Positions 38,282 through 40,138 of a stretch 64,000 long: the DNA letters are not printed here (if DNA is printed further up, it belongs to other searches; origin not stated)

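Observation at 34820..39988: Putative MurNAc-6-phosphate catabolic cluster built from non-canonical enzymes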

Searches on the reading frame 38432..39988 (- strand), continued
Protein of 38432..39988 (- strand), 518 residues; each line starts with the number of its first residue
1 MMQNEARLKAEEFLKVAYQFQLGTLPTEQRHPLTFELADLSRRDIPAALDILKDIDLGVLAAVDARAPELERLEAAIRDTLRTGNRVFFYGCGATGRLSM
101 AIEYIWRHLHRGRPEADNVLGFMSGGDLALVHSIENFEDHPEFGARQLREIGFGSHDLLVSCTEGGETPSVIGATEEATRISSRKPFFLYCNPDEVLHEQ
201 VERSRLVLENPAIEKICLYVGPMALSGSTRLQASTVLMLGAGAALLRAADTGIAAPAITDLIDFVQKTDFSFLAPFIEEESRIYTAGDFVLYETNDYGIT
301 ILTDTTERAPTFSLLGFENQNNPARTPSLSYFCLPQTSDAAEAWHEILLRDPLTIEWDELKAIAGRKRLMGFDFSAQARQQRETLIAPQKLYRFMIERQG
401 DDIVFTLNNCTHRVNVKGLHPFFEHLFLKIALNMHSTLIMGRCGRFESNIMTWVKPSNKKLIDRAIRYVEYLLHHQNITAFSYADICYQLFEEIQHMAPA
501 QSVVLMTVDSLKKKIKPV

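Call 8: find_encoding_contigs(protein=window:38432-39988:-, flank=10000, max_places=4)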
Protein window:38432-39988:- (518 aa): 6 contigs read that carry it; 2 places shown.
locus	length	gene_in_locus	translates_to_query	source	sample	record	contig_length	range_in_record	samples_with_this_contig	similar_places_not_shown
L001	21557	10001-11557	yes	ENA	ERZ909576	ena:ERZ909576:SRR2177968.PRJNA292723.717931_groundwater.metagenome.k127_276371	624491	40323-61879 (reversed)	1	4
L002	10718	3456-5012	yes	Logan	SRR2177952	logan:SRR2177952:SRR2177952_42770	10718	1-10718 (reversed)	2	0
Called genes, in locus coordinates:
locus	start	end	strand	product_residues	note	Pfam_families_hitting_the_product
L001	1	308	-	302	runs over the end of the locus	-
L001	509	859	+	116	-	PF08274:Zn_Ribbon_YjdM, PF08271:Zn_Ribbon_TF (faint), PF03831:YjdM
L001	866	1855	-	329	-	-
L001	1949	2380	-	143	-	PF07370:DUF1489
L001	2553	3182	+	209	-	-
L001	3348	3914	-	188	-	-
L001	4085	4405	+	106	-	PF08734:GYD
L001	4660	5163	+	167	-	PF01471:PG_binding_1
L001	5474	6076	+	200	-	-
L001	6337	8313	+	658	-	PF14317:YcxB, PF01650:Peptidase_C13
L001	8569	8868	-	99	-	PF13637:Ank_4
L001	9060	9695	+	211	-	PF01381:HTH_3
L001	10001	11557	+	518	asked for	PF22645:GKRP_SIS_N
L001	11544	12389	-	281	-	PF02585:PIG-L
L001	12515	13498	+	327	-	PF01380:SIS (weak)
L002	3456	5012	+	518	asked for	PF22645:GKRP_SIS_N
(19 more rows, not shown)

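Call 9: find_encoding_contigs(protein=P0036, flank=10000, max_places=2)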
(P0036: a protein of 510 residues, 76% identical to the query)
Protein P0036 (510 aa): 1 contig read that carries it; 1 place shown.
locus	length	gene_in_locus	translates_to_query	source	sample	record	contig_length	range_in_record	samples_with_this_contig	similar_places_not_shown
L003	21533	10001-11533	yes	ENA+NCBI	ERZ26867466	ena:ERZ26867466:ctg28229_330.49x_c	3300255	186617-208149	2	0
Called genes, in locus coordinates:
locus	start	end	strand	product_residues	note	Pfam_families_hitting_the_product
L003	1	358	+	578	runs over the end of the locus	PF01268:FTHFS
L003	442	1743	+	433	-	PF04140:ICMT (faint)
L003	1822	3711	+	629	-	PF02771:Acyl-CoA_dh_N, PF02770:Acyl-CoA_dh_M, PF00441:Acyl-CoA_dh_1, PF22924:ACOX_C_alpha1, PF01756:ACOX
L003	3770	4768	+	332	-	-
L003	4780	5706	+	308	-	PF16694:Cytochrome_P460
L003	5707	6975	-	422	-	-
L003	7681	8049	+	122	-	PF00216:Bac_DNA_binding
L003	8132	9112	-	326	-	PF01380:SIS (faint)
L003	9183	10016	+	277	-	PF02585:PIG-L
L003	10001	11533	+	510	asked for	PF22645:GKRP_SIS_N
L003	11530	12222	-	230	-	PF01470:Peptidase_C15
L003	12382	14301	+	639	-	PF17767:NAPRTase_N, PF02749:QRPTase_N (weak)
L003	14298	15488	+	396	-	-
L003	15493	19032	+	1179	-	PF00795:CN_hydrolase (weak), PF02540:NAD_synthase (weak)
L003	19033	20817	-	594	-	-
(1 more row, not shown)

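Call 11: find_related_loci(query=A1, collection=genome_contigs, flank=8000)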
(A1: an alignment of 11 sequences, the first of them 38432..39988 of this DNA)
Query A1 (518 aa) in genome_contigs; peptide patterns used: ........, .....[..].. (x = any residue, [..] = any of these).
101 stretches matched a pattern; 35 encode a relative of the query (tblastn E <= 1e-3); 35 distinct loci.
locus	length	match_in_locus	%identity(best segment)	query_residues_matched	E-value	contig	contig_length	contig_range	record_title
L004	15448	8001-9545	86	2-516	0e+0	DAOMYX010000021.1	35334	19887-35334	MAG TPA_asm: Alphaproteobacteria bacterium isolate AMR_MDS_5615 NODE_443_length_35334_cov_21.654894, whole genome shotgu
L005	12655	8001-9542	80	1-514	0e+0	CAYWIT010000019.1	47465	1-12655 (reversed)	MAG TPA_asm: uncultured Rhodospirillaceae bacterium isolate SRP263991_co5_116 genome assembly, contig: NODE_1597_length_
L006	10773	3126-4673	78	2-516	0e+0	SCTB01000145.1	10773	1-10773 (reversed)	MAG: Alphaproteobacteria bacterium isolate FW300_bin.31 FW300_bin.31-128688, whole genome shotgun sequence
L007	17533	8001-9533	79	2-514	0e+0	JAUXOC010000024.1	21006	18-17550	MAG: Alphaproteobacteria bacterium isolate C1_metabat.bin.32 C1_k141_181126, whole genome shotgun sequence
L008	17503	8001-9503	76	6-514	0e+0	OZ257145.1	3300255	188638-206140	MAG: Alphaproteobacteria bacterium isolate 69972d1d-dbf9-468a-a7e1-338fb8fe1a5a genome assembly, chromosome: 1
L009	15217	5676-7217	75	1-514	0e+0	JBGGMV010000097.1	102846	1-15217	MAG: Alphaproteobacteria bacterium isolate bin.025 k141_307208, whole genome shotgun sequence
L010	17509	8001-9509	75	6-516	0e+0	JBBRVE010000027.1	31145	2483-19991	MAG: Bdellovibrionales bacterium isolate La3_metabat2.091 La3_metabat2.091_K_1801901_L_31145_cov_13.0000, whole genome s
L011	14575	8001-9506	75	6-515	0e+0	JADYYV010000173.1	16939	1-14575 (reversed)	MAG: Alphaproteobacteria bacterium isolate SJ545 c_000000950303, whole genome shotgun sequence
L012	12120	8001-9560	73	1-518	0e+0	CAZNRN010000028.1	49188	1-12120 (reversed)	MAG TPA_asm: uncultured Micavibrio sp. isolate binchicken_co199_124 genome assembly, contig: NODE_759_length_49188_cov_6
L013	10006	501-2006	75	7-511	0e+0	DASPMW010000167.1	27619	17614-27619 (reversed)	MAG TPA_asm: Patescibacteria group bacterium isolate SMAG_U12103 k141_146784, whole genome shotgun sequence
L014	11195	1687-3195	74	6-516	0e+0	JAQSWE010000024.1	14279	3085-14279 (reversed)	MAG: Alphaproteobacteria bacterium isolate C_No_T20_C_bin.40 scaffold_3279, whole genome shotgun sequence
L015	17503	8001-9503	73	6-514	0e+0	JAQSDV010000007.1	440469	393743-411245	MAG: bacterium isolate D1-2020 MAG006 NODE_8_length_440469_cov_29.477131, whole genome shotgun sequence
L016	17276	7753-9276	73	7-514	0e+0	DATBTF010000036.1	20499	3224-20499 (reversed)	MAG TPA_asm: Bdellovibrionota bacterium isolate SMAG_U4176 k141_1377572, whole genome shotgun sequence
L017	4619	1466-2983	74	9-514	0e+0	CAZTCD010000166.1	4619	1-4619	MAG TPA_asm: uncultured Bdellovibrionales bacterium isolate SRP329715_co1_94 genome assembly, contig: NODE_29379_length_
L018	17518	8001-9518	72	4-514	0e+0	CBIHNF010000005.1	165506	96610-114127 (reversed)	MAG TPA_asm: uncultured Alphaproteobacteria bacterium isolate SRR18156212_concoct_42 genome assembly, contig: ERZ2733687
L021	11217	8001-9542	67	1-514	0e+0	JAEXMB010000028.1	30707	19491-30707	MAG: Proteobacteria bacterium isolate OH_HBlB_32 k127_1385844, whole genome shotgun sequence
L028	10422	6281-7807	59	6-514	0e+0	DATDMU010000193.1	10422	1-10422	MAG TPA_asm: Myxococcales bacterium isolate SMAG_U419 k141_2263482, whole genome shotgun sequence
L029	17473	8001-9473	57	9-512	0e+0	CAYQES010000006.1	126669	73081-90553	MAG TPA_asm: uncultured Bdellovibrionales bacterium isolate SRP329715_co2_368 genome assembly, contig: NODE_268_length_1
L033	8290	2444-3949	55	9-514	6e-176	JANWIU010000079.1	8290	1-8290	MAG: Pseudobdellovibrio sp. isolate CRAIB_MAG49 c_000000054505, whole genome shotgun sequence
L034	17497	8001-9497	54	2-511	4e-180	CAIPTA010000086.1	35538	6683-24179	MAG: Oligoflexia bacterium isolate T7-022_bin-565 genome assembly, contig: bin-565:086/202, whole genome shotgun sequenc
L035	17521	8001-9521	47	2-517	1e-152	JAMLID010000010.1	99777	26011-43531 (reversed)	MAG: Oligoflexia bacterium isolate ACE_NR_PROT1 ACE_NR_PROT1_10, whole genome shotgun sequence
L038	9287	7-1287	57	83-514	7e-159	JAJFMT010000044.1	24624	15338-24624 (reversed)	MAG: Pseudobdellovibrio sp. isolate C_No_T20_A_bin.53 scaffold_1641, whole genome shotgun sequence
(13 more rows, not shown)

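Call 23: search_solved_structures(query=A1, max_evalue=0.01, show_alignments=5)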
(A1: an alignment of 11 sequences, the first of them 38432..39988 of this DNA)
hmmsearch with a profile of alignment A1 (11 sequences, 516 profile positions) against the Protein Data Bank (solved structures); distinct sequences matched with E-value up to 0.01: 10.
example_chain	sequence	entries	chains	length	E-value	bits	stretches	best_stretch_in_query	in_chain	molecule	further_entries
4s12_A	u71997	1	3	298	4.2e-25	91.5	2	18-236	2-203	N-acetylmuramic acid 6-phosphate etherase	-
4lzj_A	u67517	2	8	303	3.1e-17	65.5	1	22-236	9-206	N-acetylmuramic acid 6-phosphate etherase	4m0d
1nri_A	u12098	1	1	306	3.2e-17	65.5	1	22-236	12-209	Hypothetical protein HI0754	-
3w0l_B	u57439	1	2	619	4.4e-12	48.5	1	28-271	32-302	Glucokinase regulatory protein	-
4ly9_A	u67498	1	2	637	3.7e-07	32.3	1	69-255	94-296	Glucokinase regulatory protein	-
4mqu_A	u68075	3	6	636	3.8e-07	32.3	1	69-255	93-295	Glucokinase regulatory protein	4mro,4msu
4ohk_A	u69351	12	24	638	3.8e-07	32.3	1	69-255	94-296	Glucokinase regulatory protein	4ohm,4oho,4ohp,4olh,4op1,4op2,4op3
4bb9_A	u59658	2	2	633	5.4e-07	31.7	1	69-255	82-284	GLUCOKINASE REGULATORY PROTEIN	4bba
4lc9_A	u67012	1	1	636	3.2e-06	29.2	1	71-258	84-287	Glucokinase regulatory protein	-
3trj_A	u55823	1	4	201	0.00023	23.1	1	60-181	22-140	Phosphoheptose isomerase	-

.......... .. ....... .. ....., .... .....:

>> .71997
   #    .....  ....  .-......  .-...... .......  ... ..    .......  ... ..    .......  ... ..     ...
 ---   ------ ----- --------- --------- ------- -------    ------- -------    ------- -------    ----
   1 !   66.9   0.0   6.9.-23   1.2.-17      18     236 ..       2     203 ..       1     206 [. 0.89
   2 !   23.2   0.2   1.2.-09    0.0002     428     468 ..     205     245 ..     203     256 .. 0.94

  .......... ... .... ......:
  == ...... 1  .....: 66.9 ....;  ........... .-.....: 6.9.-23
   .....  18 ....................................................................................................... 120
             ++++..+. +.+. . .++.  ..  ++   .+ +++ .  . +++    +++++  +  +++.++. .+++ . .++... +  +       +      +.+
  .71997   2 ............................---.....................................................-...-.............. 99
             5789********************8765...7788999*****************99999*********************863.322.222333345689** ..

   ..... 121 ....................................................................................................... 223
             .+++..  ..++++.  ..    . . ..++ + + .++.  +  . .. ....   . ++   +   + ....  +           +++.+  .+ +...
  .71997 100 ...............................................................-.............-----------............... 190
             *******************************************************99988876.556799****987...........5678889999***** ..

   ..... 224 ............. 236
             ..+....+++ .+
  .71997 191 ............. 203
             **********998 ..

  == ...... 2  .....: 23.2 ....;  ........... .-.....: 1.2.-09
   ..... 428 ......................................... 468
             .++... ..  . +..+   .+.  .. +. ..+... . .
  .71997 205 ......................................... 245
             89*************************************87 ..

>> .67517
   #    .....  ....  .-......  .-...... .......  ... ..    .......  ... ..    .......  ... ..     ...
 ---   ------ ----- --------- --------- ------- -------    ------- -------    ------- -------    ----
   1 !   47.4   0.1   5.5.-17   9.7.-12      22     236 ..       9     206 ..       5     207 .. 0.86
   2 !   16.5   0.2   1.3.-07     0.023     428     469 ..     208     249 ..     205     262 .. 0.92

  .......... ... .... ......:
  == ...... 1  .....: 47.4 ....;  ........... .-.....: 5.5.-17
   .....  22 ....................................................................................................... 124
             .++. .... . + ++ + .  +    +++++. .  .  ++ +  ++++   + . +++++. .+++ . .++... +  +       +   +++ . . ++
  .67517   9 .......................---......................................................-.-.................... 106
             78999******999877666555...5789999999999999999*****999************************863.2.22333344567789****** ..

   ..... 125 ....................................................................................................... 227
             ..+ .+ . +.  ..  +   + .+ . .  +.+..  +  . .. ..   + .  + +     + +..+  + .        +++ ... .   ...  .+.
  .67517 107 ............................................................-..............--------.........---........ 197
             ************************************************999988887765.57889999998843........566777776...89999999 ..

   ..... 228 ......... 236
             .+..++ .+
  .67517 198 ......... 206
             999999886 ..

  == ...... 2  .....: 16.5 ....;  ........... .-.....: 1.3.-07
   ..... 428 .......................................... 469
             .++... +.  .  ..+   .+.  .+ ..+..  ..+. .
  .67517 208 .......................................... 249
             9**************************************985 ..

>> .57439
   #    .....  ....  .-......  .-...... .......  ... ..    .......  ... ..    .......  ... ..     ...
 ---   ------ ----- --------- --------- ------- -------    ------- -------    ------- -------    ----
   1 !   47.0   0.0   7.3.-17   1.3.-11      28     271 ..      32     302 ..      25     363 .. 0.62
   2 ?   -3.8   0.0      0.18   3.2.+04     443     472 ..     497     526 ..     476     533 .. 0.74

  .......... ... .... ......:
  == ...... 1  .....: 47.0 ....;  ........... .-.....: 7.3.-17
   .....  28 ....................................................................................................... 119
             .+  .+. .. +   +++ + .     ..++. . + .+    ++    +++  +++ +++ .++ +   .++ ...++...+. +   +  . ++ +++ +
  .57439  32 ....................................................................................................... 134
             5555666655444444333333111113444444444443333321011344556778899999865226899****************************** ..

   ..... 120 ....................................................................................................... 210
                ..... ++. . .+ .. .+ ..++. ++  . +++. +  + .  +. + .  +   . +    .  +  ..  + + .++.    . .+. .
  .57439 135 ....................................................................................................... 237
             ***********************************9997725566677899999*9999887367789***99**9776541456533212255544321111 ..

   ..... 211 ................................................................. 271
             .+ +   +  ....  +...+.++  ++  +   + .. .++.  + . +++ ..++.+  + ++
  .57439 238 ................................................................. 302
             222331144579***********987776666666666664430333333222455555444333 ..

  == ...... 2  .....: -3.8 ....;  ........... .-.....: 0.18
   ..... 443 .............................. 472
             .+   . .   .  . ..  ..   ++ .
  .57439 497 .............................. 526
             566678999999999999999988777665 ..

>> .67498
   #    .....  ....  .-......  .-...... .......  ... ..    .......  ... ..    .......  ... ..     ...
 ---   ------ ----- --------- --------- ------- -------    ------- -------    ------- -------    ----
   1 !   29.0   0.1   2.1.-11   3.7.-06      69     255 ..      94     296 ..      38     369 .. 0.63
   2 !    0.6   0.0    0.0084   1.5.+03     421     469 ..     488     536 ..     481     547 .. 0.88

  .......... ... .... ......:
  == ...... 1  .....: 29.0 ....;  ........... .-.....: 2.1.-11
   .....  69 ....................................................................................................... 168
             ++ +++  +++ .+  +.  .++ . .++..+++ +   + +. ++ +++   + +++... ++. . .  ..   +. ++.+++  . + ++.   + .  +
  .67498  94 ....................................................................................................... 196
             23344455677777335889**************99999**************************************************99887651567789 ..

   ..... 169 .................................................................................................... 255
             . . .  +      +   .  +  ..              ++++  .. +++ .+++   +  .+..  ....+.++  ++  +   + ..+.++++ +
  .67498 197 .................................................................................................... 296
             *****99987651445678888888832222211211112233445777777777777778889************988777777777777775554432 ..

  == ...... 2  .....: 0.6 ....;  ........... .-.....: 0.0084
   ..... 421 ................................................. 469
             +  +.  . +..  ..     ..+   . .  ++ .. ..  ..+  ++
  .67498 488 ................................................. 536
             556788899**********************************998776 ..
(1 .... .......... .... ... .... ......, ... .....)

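Call 26: predict_structure(alignment_id=A1)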
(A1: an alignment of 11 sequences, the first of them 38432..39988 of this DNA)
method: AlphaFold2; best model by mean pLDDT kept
length: 518 residues; sequences in the alignment: 11
mean_pLDDT: 80.9   pTM: 0.85
mean pLDDT of the five models: 80.9, 78.8, 78.2, 76.2, 75.7
residues with pLDDT >= 90: 203; 70-90: 214; 50-70: 60; < 50: 41
segments of 3 or more residues with pLDDT < 50: 305-331, 447-456
pLDDT, mean of each block of 10 residues (from residue 1): 75 83 78 82 91 92 92 96 95 83 91 91 75 64 91 96 88 96 96 89 87 95 68 85 91 84 96 94 79 76 49 35 41 63 81 80 66 66 66 88 95 95 91 84 58 53 82 85 93 77 82 78
secondary structure, 60 per line:
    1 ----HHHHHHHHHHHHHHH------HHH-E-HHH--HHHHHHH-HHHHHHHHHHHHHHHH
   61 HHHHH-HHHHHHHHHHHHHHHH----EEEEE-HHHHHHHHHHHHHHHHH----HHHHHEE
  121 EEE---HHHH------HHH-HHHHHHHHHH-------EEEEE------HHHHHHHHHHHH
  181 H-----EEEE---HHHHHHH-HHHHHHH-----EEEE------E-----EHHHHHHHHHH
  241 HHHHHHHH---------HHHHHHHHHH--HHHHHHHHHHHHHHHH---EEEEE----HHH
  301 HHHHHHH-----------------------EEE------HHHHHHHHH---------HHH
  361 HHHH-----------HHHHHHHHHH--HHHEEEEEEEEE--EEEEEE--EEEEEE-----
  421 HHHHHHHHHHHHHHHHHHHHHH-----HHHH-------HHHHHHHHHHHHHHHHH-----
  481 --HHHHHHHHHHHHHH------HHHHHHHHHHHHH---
elements in order: H5-19 H37-43 H45-65 H67-82 E87-91 H93-109 H114-118 E119-123 H127-130 H141-150 E158-162 H169-181 E187-190 H194-200 H202-208 E214-217 H231-248 H258-267 H270-285 E289-293 H298-307 E331-333 H340-348 H358-364 H376-385 E391-399 E402-407 E410-415 H421-442 H448-451 H459-475 H483-496 H503-515
